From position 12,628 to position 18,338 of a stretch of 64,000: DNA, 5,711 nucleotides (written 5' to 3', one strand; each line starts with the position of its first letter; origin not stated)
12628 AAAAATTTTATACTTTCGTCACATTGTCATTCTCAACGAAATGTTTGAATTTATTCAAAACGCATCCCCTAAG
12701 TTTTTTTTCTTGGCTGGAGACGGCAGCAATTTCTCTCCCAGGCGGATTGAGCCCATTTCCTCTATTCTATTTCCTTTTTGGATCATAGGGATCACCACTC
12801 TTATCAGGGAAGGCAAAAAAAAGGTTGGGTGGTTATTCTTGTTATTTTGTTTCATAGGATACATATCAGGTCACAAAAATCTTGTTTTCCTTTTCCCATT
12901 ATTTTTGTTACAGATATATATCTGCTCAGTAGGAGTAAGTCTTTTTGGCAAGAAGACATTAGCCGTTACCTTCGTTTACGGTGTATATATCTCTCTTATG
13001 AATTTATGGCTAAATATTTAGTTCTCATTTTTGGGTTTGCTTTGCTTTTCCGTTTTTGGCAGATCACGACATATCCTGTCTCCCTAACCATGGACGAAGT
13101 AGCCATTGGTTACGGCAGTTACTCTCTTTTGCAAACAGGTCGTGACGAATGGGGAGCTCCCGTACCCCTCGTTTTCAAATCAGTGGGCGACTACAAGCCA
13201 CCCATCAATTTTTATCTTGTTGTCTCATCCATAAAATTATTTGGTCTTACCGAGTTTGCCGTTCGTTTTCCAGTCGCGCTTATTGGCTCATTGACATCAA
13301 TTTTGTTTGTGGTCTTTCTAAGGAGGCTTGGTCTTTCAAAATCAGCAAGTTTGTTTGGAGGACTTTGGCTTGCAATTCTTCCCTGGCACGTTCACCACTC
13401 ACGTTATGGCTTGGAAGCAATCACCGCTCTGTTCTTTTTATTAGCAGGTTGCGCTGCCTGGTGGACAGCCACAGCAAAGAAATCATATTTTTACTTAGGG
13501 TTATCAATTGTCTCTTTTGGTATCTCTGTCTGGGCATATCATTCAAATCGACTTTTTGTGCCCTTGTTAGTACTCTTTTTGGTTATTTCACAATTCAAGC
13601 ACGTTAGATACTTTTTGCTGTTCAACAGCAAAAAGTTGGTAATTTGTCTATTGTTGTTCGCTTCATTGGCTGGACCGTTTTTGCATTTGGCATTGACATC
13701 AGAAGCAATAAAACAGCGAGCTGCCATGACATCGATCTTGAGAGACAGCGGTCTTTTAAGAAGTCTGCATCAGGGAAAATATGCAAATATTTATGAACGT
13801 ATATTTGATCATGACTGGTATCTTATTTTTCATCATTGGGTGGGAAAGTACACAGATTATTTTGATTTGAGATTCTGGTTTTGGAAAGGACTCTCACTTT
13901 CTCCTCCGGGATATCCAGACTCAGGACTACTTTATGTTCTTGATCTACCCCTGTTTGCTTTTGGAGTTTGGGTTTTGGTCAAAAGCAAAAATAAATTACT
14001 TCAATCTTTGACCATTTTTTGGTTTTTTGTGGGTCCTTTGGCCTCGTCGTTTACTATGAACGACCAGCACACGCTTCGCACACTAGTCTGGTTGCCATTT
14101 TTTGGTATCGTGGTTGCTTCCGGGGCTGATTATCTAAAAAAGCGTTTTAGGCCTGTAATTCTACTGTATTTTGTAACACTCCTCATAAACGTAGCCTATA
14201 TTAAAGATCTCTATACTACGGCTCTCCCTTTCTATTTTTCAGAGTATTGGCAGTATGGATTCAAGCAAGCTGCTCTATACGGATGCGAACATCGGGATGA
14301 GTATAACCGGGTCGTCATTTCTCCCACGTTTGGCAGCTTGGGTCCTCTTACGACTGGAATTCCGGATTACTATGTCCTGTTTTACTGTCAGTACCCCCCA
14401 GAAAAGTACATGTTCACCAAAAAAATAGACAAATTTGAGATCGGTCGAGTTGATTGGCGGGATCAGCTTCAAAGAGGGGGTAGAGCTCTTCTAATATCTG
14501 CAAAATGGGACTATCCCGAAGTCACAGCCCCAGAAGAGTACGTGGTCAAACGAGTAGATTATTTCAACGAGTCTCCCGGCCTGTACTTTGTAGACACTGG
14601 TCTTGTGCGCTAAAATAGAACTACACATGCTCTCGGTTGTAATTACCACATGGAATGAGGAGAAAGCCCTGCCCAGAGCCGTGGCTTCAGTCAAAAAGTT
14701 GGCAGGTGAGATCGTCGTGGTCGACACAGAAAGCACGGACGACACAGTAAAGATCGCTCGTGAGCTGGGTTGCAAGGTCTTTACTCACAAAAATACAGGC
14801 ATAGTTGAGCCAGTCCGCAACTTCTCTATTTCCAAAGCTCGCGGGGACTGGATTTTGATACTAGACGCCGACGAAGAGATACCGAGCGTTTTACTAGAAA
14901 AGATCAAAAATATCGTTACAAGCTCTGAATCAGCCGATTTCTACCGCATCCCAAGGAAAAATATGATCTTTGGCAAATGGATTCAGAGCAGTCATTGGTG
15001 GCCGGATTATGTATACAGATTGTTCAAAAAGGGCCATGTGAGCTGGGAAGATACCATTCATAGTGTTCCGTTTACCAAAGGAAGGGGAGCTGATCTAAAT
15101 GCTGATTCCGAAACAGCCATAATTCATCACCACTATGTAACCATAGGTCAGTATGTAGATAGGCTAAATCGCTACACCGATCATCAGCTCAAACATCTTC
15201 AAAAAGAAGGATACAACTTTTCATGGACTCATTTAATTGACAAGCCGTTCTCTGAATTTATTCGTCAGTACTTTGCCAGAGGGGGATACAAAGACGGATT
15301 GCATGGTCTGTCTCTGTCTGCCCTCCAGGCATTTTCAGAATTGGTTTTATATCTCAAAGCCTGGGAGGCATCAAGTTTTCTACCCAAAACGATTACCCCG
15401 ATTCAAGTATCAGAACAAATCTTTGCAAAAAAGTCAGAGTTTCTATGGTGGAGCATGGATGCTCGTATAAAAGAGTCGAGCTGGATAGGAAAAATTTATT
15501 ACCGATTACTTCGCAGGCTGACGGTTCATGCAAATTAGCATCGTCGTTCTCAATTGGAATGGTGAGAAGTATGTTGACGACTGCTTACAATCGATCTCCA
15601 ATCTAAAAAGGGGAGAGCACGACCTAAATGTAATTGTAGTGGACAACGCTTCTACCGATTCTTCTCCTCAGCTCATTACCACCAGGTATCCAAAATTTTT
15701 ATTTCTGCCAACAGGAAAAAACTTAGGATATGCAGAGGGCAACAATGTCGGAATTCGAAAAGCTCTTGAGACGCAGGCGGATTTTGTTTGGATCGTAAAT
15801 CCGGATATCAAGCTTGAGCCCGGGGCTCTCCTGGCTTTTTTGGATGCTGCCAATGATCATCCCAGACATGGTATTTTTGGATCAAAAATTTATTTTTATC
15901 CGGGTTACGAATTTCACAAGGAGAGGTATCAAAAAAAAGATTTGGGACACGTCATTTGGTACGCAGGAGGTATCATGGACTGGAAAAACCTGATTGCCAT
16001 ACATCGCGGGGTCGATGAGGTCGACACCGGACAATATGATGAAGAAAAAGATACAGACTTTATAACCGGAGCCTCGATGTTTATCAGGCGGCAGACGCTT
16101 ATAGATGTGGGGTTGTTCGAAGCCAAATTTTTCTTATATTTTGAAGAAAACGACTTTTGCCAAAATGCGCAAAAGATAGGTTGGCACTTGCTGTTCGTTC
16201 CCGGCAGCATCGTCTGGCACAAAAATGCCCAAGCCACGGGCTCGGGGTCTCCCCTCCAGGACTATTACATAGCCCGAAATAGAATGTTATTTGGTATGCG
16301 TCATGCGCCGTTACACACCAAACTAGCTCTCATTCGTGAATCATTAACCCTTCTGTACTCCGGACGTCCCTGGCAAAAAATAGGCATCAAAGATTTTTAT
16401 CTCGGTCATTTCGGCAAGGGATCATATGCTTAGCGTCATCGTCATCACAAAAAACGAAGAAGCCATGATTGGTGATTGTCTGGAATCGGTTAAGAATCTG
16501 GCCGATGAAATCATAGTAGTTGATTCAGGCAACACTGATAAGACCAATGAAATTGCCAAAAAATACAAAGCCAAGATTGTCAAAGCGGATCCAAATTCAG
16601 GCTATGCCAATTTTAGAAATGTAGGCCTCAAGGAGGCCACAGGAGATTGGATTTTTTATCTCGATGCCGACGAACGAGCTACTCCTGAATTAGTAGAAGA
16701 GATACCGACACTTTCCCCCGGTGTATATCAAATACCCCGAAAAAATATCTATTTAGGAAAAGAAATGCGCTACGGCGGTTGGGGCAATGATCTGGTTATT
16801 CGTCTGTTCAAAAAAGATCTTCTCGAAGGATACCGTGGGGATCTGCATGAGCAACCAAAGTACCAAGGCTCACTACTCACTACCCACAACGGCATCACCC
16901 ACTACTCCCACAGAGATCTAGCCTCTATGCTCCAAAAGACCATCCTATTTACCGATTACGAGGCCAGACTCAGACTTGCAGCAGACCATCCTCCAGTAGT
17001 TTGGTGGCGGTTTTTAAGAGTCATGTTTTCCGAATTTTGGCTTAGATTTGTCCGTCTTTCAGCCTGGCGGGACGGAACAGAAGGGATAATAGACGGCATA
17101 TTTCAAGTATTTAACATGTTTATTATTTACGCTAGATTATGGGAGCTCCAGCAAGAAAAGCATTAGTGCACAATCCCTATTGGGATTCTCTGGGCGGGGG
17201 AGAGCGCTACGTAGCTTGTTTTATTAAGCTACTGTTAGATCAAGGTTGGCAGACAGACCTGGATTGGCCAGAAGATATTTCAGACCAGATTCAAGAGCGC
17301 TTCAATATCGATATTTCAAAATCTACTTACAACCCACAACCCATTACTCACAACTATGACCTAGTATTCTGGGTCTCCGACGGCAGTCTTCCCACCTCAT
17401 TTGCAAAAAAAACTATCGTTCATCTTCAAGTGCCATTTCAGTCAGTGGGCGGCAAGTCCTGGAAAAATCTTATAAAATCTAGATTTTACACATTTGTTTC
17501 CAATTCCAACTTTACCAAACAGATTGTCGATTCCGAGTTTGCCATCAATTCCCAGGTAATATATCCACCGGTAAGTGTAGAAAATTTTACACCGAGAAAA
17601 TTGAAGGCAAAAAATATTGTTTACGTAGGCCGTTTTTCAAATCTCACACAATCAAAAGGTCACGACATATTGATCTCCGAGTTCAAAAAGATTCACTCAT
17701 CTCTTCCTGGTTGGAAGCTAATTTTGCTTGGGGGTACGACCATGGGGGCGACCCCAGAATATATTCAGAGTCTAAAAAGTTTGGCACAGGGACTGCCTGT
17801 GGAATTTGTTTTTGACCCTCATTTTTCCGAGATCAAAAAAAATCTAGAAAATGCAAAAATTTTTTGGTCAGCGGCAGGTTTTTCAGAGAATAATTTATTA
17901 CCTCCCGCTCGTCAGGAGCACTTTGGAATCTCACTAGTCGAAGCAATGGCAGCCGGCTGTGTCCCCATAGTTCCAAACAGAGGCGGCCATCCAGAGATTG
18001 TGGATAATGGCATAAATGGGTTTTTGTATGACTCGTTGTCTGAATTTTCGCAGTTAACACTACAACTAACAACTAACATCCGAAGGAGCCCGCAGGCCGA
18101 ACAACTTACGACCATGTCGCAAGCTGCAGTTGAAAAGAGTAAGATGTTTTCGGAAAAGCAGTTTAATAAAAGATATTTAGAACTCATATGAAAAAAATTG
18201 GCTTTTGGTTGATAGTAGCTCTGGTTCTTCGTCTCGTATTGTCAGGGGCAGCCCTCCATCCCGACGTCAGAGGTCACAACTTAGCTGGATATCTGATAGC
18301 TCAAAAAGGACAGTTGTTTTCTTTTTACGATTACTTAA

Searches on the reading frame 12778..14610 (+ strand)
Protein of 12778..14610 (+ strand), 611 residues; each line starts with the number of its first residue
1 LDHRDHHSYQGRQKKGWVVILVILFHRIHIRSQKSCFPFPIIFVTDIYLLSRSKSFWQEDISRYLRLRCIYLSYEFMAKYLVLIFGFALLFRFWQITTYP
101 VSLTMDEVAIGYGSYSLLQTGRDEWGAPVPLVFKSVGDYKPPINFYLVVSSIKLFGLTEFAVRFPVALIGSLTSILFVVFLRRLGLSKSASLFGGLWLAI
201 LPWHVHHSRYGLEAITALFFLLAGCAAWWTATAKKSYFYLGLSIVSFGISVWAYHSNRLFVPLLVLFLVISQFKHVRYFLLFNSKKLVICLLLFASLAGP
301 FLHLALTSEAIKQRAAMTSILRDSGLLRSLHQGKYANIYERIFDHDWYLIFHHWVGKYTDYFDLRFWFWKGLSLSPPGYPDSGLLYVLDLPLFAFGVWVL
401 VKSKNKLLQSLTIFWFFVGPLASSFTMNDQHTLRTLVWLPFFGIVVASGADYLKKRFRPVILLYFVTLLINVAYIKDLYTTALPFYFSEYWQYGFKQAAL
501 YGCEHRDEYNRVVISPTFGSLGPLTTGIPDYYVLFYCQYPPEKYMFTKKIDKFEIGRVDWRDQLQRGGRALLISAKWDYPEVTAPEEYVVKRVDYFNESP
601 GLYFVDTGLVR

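Call 24: search_protein_families(library=pfam, proteins=[window:12778-14610:+], max_evalue=0.001)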
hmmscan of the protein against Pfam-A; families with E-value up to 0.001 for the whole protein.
window:12778-14610:+ (611 aa): 2 families
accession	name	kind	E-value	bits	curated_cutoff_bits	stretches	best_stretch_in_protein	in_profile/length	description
PF02366.24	PMT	-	6.7e-11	42.6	22.7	1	83-286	2-213/245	Dolichyl-phosphate-mannose-protein mannosyltransferase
PF13231.12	PMT_2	-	3.2e-09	37.6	26.1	1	140-295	2-151/160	Dolichyl-phosphate-mannose-protein mannosyltransferase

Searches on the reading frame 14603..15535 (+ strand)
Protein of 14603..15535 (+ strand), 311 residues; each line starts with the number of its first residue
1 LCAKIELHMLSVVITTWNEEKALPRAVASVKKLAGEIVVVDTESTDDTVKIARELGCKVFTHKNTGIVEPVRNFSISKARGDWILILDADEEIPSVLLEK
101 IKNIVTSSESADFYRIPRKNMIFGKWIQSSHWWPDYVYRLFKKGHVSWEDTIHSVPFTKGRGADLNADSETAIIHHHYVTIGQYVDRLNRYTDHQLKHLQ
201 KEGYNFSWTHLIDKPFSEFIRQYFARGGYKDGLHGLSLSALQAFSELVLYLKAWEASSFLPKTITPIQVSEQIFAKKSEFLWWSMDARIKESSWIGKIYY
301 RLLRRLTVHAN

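Call 24: search_protein_families(library=pfam, proteins=[window:14603-15535:+], max_evalue=0.001)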
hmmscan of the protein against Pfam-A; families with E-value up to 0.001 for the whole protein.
window:14603-15535:+ (311 aa): 3 families
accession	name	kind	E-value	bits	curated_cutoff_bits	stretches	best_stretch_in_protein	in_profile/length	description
PF00535.33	Glycos_transf_2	-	3.7e-22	79.5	23.3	1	11-136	1-132/168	Glycosyl transferase family 2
PF13704.12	Glyco_tranf_2_4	-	1e-05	26.3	27.5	1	18-91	2-82/98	Glycosyl transferase family 2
PF13641.12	Glyco_tranf_2_3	-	5.6e-05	23.7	27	1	10-112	3-117/230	Glycosyltransferase like family 2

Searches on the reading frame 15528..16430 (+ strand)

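Call 24: search_protein_families(library=pfam, proteins=[window:15528-16430:+], max_evalue=0.001)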
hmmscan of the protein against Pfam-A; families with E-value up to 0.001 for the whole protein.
window:15528-16430:+ (301 aa): 4 families
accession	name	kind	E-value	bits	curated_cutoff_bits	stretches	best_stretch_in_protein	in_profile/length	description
PF00535.33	Glycos_transf_2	-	2.3e-15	57.3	23.3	1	4-134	1-129/168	Glycosyl transferase family 2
PF13641.12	Glyco_tranf_2_3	-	1.7e-11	45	27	1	3-235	3-215/230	Glycosyltransferase like family 2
PF13632.12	Glyco_trans_2_3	-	3.2e-05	24.3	27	1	175-258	68-144/198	Glycosyl transferase family group 2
PF13506.12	Glyco_transf_21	-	0.00067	19.6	21.7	0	175-227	98-150/174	Glycosyl transferase family 21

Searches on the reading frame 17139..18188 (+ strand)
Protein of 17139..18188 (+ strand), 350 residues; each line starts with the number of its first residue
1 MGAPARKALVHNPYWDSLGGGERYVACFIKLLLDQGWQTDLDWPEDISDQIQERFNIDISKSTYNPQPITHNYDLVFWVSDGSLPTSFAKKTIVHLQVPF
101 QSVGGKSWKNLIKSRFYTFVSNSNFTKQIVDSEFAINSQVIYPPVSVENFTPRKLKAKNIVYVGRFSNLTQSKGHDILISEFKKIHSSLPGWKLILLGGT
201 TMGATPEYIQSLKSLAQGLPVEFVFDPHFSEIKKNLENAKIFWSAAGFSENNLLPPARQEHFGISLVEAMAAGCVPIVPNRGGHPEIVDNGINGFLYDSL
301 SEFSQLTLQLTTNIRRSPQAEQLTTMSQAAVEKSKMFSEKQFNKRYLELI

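Call 24: search_protein_families(library=pfam, proteins=[window:17139-18188:+], max_evalue=0.001)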
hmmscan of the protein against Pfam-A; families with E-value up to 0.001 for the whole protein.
window:17139-18188:+ (350 aa): 2 families
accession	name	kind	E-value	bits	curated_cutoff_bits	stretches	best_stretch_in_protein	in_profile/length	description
PF00534.26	Glycos_transf_1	-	1.3e-18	67.5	26.4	1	153-299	11-142/172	Glycosyl transferases group 1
PF13692.12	Glyco_trans_1_4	-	3.5e-17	63.4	27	1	158-312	2-141/142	Glycosyl transferases group 1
